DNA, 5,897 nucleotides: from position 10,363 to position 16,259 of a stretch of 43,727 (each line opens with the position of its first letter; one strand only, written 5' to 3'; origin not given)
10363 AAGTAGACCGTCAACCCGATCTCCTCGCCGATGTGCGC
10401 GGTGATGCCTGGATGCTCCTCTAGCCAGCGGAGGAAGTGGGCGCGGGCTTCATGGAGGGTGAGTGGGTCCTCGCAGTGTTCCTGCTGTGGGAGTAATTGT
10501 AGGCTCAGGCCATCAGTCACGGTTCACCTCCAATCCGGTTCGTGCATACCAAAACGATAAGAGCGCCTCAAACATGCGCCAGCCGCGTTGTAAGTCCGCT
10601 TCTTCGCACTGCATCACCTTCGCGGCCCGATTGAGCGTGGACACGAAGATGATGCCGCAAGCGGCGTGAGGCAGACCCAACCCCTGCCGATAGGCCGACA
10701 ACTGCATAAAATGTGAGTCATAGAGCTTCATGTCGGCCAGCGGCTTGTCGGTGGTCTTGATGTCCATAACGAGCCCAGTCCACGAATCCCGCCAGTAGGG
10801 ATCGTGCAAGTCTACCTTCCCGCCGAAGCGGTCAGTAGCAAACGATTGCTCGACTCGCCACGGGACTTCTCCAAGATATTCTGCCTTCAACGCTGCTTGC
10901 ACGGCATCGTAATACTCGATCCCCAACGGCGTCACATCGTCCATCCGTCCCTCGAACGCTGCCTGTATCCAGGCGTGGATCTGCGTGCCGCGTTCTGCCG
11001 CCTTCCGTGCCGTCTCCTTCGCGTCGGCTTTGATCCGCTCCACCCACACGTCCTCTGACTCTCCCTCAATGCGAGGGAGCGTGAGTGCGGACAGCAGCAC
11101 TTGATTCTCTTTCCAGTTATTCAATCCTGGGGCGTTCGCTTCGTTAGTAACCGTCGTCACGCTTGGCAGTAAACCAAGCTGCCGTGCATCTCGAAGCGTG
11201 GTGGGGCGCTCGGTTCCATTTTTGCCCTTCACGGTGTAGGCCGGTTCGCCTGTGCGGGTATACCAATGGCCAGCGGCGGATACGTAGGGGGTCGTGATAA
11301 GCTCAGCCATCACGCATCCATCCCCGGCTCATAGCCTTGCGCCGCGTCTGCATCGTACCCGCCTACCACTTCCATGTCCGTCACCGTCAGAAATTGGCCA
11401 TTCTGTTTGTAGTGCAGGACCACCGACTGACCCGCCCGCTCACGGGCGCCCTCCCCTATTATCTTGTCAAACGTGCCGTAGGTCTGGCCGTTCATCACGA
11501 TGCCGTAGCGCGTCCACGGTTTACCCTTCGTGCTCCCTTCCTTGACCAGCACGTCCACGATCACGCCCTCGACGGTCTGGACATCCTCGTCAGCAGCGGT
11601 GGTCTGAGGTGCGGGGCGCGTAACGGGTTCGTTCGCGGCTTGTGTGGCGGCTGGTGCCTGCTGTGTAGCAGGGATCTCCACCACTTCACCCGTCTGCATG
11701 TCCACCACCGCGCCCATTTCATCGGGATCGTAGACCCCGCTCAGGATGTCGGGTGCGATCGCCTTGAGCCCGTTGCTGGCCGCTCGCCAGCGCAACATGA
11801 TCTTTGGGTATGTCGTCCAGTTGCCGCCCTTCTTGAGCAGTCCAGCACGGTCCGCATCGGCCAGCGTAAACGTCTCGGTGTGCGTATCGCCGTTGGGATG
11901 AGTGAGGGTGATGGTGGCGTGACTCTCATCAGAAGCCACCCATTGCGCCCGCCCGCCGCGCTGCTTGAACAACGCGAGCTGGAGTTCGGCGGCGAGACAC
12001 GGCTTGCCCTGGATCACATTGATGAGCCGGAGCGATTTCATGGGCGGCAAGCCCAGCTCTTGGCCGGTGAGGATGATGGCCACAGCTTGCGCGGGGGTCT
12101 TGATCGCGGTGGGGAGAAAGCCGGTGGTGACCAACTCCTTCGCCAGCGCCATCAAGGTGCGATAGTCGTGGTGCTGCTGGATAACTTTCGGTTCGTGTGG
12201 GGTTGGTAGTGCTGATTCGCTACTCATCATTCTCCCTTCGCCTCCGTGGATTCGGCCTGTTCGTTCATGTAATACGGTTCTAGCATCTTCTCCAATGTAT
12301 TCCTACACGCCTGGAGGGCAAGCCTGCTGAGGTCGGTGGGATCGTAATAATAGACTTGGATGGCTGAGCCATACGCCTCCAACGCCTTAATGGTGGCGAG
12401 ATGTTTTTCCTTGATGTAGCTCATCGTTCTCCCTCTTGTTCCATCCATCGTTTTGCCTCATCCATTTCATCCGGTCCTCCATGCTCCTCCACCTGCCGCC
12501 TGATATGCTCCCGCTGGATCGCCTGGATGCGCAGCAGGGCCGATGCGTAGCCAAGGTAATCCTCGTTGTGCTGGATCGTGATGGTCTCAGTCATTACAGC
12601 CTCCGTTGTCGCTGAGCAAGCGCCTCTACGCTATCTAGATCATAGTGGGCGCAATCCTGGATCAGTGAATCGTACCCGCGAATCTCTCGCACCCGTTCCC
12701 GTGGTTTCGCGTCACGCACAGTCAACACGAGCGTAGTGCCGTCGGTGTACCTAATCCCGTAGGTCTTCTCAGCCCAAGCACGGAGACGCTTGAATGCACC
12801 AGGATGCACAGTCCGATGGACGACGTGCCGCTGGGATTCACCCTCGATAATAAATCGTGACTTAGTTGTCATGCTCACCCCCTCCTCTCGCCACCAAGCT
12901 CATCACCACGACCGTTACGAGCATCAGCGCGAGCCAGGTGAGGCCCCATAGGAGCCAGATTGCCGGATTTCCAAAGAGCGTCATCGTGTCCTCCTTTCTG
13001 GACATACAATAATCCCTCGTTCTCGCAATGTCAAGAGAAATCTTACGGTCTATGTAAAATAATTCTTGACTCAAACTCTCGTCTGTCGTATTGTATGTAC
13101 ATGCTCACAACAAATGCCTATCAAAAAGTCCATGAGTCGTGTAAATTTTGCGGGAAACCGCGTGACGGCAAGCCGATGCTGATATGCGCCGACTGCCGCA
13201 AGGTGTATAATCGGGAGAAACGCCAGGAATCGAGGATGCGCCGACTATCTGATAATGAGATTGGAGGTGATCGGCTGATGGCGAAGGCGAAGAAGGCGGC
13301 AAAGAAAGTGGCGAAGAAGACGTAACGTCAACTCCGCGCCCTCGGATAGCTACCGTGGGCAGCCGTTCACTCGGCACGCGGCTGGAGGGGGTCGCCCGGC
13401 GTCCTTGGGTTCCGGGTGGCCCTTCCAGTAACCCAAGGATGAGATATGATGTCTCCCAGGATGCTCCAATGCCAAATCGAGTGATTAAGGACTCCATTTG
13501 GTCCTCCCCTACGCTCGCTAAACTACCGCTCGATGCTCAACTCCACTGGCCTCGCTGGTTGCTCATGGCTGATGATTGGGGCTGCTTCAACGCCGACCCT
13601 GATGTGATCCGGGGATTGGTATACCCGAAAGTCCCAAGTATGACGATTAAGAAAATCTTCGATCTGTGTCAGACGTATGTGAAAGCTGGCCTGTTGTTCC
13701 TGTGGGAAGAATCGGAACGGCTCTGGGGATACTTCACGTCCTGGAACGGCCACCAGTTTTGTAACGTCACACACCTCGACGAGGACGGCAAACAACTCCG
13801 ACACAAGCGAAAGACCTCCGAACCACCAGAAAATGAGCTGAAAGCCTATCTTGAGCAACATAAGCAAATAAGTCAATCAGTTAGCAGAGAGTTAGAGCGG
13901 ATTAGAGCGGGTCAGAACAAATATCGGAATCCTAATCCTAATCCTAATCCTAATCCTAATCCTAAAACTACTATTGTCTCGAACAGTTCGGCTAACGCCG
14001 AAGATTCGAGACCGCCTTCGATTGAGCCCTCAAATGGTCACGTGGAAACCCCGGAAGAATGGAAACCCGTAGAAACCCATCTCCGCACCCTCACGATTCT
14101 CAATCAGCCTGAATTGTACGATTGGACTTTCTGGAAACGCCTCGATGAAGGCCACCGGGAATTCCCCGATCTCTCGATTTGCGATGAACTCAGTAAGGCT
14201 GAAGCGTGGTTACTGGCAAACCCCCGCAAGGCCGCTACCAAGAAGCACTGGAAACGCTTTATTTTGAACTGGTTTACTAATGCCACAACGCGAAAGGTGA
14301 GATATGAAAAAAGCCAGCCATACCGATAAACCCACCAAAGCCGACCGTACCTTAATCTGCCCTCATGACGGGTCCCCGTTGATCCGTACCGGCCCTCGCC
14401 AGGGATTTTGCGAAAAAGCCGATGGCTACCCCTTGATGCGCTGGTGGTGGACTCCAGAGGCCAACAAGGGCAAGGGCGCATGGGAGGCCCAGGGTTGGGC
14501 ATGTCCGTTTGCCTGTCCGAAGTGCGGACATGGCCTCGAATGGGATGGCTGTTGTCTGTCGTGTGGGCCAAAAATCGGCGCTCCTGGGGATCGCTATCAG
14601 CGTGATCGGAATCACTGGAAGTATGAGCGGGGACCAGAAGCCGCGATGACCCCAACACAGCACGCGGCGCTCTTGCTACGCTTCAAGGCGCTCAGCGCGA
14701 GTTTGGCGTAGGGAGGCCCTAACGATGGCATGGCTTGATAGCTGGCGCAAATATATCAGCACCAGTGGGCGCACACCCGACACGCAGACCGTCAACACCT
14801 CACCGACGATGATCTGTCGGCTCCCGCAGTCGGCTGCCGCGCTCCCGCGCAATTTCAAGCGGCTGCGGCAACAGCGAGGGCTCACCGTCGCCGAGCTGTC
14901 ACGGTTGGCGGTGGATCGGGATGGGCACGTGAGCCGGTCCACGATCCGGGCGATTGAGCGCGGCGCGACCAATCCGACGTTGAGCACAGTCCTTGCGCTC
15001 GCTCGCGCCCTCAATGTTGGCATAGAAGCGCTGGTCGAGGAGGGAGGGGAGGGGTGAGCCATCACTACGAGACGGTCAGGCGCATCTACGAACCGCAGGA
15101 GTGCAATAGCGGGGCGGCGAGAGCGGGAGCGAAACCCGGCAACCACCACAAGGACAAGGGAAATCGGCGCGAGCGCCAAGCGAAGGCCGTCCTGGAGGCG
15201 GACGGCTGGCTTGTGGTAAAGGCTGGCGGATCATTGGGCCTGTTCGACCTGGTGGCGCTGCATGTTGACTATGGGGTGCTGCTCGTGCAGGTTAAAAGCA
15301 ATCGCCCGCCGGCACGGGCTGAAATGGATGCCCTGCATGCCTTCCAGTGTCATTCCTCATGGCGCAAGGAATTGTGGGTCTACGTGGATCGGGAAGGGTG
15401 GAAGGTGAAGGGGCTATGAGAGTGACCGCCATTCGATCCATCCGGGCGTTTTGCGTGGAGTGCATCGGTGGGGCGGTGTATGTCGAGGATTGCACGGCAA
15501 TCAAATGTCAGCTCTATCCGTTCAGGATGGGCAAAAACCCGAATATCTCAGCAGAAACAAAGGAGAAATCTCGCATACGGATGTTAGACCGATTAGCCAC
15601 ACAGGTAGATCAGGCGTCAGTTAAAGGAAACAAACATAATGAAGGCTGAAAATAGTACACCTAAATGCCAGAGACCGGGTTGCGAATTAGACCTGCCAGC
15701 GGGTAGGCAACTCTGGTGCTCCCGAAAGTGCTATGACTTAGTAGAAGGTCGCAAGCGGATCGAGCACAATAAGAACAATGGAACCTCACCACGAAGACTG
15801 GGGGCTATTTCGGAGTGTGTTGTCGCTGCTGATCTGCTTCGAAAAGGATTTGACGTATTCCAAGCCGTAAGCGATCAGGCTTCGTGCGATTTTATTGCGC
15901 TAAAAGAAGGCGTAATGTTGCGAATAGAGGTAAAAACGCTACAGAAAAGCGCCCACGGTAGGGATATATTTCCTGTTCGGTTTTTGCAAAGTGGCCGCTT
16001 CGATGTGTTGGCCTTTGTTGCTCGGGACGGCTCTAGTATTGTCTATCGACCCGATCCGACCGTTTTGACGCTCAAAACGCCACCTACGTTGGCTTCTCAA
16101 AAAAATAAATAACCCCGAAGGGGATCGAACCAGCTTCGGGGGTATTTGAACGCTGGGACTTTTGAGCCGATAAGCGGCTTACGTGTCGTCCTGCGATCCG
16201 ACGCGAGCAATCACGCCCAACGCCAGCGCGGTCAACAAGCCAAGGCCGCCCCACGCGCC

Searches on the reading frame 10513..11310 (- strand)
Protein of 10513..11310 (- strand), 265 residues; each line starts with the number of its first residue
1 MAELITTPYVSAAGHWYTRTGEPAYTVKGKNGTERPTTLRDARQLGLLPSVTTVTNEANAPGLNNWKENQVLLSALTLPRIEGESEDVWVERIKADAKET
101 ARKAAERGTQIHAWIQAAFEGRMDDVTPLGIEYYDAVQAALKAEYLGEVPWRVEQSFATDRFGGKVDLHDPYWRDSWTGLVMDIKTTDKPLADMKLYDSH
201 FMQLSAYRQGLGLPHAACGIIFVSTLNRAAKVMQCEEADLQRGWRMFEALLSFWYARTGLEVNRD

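Call 87: search_protein_families(library=pfam, proteins=[window:10513-11310:-], max_evalue=0.001)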
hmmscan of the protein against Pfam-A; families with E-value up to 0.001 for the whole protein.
window:10513-11310:- (265 aa): 1 family
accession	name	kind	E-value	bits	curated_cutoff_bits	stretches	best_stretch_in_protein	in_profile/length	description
PF12705.13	PDDEXK_1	-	0.00039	20.9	22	0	147-209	109-167/247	PD-(D/E)XK nuclease superfamily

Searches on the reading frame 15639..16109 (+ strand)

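Call 87: search_protein_families(library=pfam, proteins=[window:15639-16109:+], max_evalue=0.001)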
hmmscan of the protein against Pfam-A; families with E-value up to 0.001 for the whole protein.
window:15639-16109:+ (157 aa): 1 family
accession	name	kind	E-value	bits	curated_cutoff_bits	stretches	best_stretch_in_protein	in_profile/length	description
PF11645.14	PDDEXK_5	-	2.8e-08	34.3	26.1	1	51-112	3-65/138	PD-(D/E)XK endonuclease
